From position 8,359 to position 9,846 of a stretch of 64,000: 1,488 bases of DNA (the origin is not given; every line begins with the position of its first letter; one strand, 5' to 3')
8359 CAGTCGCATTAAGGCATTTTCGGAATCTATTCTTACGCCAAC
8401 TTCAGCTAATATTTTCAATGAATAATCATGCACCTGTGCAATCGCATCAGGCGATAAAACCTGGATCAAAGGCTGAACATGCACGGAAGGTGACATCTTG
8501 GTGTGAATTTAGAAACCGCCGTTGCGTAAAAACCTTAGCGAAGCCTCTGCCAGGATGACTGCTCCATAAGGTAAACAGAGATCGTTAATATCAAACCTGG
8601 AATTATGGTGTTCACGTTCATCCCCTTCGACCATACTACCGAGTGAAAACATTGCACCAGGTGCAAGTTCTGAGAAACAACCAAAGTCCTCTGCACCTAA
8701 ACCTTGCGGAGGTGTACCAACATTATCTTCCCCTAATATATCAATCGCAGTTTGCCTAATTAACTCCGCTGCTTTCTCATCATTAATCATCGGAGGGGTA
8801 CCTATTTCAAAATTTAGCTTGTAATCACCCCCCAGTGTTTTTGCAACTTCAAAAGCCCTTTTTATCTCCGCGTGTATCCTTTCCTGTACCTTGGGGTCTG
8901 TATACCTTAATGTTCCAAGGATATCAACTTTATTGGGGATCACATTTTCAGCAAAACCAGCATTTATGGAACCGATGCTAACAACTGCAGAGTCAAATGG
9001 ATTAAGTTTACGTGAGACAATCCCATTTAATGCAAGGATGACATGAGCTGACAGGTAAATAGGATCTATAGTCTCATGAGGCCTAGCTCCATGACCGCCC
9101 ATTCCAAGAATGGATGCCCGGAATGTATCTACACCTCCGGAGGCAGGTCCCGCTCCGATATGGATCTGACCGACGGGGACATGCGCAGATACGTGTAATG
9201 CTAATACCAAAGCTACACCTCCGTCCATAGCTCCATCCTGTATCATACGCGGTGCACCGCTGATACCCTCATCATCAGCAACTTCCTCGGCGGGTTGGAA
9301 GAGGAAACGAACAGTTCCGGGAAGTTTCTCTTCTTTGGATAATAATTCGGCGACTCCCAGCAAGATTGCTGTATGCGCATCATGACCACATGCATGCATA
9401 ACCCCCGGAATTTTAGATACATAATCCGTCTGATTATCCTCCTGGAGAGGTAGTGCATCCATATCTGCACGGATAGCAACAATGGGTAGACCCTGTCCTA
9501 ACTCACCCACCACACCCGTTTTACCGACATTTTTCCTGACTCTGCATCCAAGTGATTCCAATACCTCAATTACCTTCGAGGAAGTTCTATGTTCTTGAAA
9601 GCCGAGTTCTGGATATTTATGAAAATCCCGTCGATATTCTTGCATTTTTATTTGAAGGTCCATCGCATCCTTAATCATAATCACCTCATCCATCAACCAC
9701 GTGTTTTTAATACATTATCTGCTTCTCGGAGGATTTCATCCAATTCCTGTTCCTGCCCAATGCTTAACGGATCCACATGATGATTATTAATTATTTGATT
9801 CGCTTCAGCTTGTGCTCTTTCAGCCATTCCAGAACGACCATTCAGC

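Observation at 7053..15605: Four divergent non-pyrrolysine MttB-family methyltransferases in one operon with a single corrinoid protein and a GntR regulator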

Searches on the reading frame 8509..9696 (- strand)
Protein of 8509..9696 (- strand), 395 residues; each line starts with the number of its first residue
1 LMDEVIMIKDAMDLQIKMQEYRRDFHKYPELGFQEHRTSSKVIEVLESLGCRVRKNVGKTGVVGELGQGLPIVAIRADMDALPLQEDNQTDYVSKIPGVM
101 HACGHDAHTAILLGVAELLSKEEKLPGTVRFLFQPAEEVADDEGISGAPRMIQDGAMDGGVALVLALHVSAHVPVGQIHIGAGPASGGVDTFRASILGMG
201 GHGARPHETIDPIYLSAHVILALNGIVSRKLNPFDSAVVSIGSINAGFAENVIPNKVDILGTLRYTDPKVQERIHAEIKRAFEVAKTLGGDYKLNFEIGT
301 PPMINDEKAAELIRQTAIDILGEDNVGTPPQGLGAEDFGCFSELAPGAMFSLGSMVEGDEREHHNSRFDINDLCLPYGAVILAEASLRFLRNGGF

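Call 13: search_protein_families(library=pfam, proteins=[window:8509-9696:-])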
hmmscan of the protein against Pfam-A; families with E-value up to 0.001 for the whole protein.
window:8509-9696:- (395 aa): 2 families
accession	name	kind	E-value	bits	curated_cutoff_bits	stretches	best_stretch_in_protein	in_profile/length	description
PF01546.33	Peptidase_M20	-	2.3e-37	129.4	24.6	1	74-382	1-200/206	Peptidase family M20/M25/M40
PF07687.19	M20_dimer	-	2.3e-10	40.8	21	1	188-283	5-100/107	Peptidase dimerisation domain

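Call 17: search_protein_families(library=ncbifam, max_evalue=0.00001, proteins=[window:8509-9696:-])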
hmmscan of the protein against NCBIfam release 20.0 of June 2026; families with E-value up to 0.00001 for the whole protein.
window:8509-9696:- (395 aa): 8 families
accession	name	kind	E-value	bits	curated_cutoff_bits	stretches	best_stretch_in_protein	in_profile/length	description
TIGR01891.1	amidohydrolases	subfamily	2e-106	356.2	153.75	1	19-374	2-362/366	amidohydrolase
NF040868.1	carboxypep_CpsA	equivalog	5.2e-103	344.8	500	1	7-390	4-390/391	carboxypeptidase CpsA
NF038260.1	ectoine_DoeB_2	equivalog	3e-75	253.4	550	1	18-377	8-367/378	N(2)-acetyl-L-2,4-diaminobutanoate deacetylase DoeB2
TIGR01246.1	dapE_proteo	equivalog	3.8e-11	42.6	361.8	1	110-313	103-301/370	succinyl-diaminopimelate desuccinylase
NF009557.0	PRK13009.1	equivalog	4.8e-10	39.1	284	1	110-314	107-305/377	succinyl-diaminopimelate desuccinylase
NF004788.0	PRK06133.1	subfamily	2.3e-07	30.1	349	1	111-315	151-340/417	glutamate carboxypeptidase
TIGR01910.1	DapE-ArgE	subfamily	9.9e-07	28.3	217.6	1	109-300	111-297/373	ArgE/DapE family deacylase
TIGR01900.1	dapE-gram_pos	equivalog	1.1e-06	27.8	304.2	1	32-319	19-296/351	succinyl-diaminopimelate desuccinylase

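Call 75: search_solved_structures(query=window:8509-9696:-, max_evalue=1e-20)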
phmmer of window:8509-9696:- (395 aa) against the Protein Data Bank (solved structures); distinct sequences matched with E-value up to 1e-20: 5.
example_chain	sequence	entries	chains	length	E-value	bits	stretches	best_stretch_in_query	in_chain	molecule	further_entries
1xmb_A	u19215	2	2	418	4.7e-75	256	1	18-392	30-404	IAA-amino acid hydrolase homolog 2 | IAA-amino acid hydrolase ILR1-like 2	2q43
1ysj_A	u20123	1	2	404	1.1e-63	218.6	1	17-386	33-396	protein yxeP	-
4ewt_A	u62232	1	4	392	1.7e-59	204.8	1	14-391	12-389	Peptidase, M20/M25/M40 family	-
6slf_A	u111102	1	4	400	2e-51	178.2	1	15-368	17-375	N-alpha-acyl-glutamine aminoacylase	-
3io1_A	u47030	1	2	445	1.6e-31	112.7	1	58-390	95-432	Aminobenzoyl-glutamate utilization protein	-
